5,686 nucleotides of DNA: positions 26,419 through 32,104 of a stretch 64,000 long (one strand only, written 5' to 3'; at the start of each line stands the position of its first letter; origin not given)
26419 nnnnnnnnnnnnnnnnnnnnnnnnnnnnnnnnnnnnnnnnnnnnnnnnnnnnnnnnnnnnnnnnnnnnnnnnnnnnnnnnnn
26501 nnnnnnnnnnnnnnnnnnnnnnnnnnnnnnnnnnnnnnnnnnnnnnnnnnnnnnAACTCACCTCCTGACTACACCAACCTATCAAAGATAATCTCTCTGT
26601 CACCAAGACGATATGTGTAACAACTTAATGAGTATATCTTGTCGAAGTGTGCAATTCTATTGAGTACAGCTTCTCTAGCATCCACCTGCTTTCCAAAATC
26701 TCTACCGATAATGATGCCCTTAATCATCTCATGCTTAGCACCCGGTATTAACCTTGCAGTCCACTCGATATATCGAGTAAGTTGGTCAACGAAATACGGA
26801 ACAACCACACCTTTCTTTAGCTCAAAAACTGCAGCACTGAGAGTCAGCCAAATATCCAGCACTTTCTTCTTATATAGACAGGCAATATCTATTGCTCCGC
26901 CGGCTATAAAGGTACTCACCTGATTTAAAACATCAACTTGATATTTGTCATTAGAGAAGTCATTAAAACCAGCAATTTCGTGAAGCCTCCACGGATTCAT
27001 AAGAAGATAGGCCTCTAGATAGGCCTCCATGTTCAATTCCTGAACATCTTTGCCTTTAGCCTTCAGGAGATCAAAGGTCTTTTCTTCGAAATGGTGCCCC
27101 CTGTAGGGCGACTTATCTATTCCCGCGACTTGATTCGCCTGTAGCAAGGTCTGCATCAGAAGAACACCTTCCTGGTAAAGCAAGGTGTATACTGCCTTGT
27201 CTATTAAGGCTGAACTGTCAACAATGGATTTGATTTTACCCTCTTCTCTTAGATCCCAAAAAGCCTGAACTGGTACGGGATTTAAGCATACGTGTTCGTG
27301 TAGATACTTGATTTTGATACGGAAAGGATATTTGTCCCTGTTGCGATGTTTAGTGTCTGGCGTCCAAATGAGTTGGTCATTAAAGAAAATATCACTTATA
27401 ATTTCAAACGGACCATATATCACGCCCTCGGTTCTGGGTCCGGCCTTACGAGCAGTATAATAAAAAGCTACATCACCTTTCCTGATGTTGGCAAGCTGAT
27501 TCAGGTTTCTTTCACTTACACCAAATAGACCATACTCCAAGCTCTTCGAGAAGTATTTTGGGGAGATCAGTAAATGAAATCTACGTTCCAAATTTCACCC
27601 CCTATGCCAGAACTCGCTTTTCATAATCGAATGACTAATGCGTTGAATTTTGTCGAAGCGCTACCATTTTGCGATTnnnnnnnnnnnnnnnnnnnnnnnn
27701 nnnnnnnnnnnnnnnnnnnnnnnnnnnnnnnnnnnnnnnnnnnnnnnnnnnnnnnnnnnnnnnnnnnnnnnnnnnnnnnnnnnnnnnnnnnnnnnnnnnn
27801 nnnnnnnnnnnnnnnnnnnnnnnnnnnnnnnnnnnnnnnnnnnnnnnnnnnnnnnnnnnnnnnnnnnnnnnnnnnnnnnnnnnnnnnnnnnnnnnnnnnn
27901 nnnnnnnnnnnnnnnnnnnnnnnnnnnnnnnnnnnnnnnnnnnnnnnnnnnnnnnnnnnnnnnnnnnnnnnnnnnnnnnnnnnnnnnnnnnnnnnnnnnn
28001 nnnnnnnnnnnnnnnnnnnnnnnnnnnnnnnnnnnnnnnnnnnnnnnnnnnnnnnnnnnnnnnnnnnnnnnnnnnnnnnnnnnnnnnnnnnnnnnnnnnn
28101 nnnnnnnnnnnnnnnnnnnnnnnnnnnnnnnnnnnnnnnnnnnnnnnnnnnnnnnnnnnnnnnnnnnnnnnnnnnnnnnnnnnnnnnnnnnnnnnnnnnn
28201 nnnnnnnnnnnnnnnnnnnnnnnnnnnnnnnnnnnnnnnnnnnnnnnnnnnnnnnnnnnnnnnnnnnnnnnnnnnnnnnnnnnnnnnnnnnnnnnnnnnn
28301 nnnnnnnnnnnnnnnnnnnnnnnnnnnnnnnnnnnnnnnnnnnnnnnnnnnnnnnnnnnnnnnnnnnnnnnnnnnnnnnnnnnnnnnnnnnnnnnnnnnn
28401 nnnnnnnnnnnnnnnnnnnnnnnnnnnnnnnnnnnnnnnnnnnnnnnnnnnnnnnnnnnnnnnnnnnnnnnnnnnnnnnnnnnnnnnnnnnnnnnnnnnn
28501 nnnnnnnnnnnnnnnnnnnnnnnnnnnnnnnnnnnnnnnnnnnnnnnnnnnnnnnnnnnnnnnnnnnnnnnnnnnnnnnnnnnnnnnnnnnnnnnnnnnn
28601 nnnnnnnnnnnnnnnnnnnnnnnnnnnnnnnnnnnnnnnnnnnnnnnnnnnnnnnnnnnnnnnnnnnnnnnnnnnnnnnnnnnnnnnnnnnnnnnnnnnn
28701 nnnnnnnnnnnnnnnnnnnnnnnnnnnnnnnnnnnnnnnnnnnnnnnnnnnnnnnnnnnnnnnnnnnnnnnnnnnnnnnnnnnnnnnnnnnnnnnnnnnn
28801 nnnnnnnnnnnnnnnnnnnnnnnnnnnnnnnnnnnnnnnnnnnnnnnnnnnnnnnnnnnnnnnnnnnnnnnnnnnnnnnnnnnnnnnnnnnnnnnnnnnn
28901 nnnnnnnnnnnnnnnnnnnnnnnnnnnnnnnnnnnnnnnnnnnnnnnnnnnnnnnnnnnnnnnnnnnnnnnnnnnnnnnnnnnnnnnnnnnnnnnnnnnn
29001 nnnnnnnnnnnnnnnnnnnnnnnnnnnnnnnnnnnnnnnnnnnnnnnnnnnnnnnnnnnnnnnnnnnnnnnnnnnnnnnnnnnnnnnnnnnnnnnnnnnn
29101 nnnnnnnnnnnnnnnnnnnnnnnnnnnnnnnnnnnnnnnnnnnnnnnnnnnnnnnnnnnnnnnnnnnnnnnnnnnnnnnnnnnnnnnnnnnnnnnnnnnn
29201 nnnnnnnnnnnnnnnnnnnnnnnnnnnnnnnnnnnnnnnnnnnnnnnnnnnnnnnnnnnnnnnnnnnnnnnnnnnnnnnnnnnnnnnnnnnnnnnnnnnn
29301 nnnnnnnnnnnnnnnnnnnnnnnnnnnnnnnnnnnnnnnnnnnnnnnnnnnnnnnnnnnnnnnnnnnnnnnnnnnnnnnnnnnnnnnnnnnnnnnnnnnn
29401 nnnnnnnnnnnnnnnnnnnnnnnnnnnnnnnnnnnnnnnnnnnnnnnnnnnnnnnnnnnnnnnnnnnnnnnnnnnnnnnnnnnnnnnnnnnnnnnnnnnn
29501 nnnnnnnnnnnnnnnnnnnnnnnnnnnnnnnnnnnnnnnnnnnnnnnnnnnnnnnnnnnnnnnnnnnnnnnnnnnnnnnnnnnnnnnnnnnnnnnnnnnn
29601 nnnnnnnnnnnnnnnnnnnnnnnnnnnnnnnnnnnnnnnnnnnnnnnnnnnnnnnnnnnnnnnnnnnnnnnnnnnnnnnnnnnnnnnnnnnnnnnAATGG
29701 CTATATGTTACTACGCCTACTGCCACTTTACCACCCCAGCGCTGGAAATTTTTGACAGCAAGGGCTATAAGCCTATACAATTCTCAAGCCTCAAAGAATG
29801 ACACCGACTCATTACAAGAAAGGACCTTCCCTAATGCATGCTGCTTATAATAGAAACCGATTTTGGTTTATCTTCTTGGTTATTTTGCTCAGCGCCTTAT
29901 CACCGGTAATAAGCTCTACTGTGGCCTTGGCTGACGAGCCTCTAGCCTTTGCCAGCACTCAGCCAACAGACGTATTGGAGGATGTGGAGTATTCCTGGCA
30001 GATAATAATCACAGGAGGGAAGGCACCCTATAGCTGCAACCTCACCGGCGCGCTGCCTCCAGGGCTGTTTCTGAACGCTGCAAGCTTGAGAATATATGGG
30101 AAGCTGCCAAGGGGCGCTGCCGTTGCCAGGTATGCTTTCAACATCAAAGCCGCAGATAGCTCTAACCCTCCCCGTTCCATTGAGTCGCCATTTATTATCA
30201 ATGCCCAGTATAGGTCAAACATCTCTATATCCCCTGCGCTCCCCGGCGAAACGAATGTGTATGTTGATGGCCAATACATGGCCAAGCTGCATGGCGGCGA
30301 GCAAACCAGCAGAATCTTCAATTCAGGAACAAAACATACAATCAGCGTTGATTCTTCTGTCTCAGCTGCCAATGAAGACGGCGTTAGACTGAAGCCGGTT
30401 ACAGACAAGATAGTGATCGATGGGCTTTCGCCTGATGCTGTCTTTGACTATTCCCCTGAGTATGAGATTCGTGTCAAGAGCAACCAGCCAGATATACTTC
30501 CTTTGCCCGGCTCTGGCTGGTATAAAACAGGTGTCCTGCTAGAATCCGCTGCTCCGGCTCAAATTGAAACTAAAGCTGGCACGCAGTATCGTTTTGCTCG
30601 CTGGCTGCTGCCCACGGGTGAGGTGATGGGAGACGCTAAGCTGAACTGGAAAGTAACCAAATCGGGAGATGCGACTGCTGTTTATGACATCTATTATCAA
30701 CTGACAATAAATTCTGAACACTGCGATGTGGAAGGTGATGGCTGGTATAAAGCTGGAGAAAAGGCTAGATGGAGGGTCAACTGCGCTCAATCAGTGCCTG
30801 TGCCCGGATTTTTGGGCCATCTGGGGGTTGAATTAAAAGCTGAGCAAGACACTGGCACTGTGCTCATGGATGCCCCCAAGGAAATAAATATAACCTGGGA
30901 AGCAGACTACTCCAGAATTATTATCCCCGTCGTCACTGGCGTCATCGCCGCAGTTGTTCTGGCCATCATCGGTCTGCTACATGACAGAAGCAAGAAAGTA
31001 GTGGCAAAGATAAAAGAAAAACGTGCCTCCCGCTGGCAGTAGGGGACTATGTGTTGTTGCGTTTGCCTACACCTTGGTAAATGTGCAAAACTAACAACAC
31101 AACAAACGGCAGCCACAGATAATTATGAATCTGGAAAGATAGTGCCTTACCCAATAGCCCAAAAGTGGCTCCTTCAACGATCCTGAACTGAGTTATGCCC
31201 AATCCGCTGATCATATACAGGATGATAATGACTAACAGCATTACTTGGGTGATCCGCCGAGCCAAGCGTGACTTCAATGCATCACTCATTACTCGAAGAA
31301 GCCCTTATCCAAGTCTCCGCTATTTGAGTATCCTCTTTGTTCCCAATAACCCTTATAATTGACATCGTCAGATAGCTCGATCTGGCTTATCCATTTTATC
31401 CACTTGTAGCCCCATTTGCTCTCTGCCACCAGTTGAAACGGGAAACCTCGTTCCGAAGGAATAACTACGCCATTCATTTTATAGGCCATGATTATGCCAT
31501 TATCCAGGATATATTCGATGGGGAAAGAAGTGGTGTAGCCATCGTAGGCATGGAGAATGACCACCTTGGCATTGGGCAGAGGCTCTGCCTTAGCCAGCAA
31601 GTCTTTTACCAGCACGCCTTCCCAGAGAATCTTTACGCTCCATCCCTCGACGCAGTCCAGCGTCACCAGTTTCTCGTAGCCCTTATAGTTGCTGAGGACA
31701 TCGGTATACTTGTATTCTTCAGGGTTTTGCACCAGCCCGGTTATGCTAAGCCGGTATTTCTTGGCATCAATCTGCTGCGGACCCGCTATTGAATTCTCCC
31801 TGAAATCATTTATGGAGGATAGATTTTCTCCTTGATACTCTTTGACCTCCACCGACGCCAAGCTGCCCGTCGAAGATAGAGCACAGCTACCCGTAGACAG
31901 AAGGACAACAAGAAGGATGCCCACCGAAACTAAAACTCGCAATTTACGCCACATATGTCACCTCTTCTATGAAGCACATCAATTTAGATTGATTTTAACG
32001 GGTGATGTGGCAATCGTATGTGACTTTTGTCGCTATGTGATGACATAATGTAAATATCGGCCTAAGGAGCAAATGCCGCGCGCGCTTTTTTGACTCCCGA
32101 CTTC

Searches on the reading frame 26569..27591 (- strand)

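Call 16: search_protein_families(library=pfam, proteins=[window:26569-27591:-])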
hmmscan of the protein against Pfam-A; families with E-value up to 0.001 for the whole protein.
window:26569-27591:- (340 aa): 1 family
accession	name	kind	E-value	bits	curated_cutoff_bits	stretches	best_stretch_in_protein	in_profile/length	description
PF01878.24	EVE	-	0.00015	22.2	23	1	24-100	27-101/145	EVE domain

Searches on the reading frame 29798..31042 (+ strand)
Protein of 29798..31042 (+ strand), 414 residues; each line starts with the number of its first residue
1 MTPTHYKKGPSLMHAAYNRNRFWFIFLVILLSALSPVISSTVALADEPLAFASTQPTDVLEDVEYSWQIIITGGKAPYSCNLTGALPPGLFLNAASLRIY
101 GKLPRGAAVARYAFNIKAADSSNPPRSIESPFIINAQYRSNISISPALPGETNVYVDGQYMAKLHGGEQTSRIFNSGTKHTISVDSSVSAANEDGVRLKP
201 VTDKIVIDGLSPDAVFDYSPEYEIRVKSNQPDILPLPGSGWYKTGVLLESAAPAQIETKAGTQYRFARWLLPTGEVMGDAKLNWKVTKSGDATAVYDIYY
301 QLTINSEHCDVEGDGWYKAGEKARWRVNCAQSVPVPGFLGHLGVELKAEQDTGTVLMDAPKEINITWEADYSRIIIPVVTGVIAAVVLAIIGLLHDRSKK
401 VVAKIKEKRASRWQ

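Call 16: search_protein_families(library=pfam, proteins=[window:29798-31042:+])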
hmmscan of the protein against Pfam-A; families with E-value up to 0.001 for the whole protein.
window:29798-31042:+ (414 aa): 1 family
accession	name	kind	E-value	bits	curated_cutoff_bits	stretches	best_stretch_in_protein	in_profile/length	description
PF05345.18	He_PIG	-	4.5e-09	37.1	24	1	53-123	6-84/96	Putative Ig domain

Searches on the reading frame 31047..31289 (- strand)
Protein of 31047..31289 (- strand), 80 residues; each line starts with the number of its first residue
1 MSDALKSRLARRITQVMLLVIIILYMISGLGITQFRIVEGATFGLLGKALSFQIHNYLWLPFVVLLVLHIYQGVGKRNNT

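Call 57: search_protein_families(library=pfam, proteins=[window:31047-31289:-], max_evalue=5)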
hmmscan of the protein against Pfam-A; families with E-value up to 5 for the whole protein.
window:31047-31289:- (80 aa): 2 families
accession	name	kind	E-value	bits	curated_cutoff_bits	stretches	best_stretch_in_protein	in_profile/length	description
PF01292.26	Ni_hydr_CYTB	-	0.00027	21.2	30.1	1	8-73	96-162/179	Prokaryotic cytochrome b561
PF14358.11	DUF4405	-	0.00086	20.2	26.7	1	13-71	1-63/66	Domain of unknown function (DUF4405)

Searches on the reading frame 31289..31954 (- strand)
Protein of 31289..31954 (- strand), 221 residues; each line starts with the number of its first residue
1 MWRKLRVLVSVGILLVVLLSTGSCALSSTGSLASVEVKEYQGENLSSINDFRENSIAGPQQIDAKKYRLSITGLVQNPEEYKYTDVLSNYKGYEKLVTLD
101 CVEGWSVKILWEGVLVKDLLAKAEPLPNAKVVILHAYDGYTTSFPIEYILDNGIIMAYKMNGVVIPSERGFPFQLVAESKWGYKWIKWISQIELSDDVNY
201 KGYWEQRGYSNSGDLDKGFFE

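Call 16: search_protein_families(library=pfam, proteins=[window:31289-31954:-])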
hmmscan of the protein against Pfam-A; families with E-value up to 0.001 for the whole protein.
window:31289-31954:- (221 aa): 1 family
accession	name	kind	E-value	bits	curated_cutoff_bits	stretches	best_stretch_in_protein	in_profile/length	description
PF00174.25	Oxidored_molyb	-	1.1e-33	116.7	24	1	59-204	5-169/169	Oxidoreductase molybdopterin binding domain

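Call 58: search_protein_families(library=ncbifam, proteins=[window:31289-31954:-], max_evalue=0.00001)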
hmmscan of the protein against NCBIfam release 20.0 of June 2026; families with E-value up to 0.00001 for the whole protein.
window:31289-31954:- (221 aa): 3 families
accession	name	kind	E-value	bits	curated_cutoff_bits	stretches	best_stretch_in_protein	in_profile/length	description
NF003767.0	PRK05363.1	equivalog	7.2e-20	71.5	207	1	53-206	87-256/320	protein-methionine-sulfoxide reductase catalytic subunit MsrP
NF052245.1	SorA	equivalog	2.9e-18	65.8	600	1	110-210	153-260/396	SorA family sulfite dehydrogenase catalytic subunit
TIGR04555.1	sulfite_DH_soxC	equivalog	1.4e-16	60.4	420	1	97-198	156-258/408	sulfite dehydrogenase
